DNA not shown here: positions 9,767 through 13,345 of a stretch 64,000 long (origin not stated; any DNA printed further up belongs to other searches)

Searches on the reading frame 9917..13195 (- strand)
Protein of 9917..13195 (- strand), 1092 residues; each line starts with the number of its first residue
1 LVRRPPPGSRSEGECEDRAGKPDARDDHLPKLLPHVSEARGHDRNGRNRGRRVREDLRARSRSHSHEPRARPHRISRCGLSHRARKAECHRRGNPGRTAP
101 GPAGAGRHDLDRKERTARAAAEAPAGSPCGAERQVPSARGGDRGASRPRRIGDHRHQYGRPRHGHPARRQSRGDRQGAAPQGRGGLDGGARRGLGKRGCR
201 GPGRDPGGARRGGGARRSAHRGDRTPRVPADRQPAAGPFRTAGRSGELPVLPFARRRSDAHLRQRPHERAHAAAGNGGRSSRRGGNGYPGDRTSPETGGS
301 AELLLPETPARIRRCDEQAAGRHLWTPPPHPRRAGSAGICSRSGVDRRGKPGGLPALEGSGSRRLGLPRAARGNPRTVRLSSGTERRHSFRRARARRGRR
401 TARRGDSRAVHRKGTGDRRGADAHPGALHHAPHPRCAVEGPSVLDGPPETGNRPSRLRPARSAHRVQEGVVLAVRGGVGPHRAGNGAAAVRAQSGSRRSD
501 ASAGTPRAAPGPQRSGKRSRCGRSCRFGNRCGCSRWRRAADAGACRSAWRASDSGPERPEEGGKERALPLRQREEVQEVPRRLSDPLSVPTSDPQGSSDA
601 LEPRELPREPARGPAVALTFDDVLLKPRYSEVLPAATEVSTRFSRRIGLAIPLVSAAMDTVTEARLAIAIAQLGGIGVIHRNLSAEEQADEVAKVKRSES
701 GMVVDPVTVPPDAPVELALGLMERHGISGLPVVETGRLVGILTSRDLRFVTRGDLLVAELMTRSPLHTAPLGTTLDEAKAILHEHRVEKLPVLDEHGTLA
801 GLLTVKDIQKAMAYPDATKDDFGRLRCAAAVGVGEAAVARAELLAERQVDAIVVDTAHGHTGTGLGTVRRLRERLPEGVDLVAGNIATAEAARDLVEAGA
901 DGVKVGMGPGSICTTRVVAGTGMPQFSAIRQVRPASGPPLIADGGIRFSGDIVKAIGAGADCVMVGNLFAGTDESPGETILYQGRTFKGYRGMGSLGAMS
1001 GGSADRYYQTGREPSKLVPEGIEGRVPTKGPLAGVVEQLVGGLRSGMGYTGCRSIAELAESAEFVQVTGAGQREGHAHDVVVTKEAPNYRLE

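Call 80: search_protein_families(library=pfam, proteins=[window:9917-13195:-], max_evalue=0.01)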
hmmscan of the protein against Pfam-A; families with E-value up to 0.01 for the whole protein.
window:9917-13195:- (1092 aa): 4 families
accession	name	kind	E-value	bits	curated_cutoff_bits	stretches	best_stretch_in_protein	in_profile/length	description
PF00478.31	IMPDH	-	6.6e-148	492.7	25.6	1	617-1078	1-345/345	IMP dehydrogenase / GMP reductase domain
PF00571.33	CBS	-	1.1e-26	93.3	24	2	702-748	5-52/57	CBS domain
PF03060.21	NMO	-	2e-09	37.7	28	1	870-981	127-237/331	Nitronate monooxygenase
PF01070.24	FMN_dh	-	4.7e-09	36.2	24.9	1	867-969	209-305/350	FMN-dependent dehydrogenase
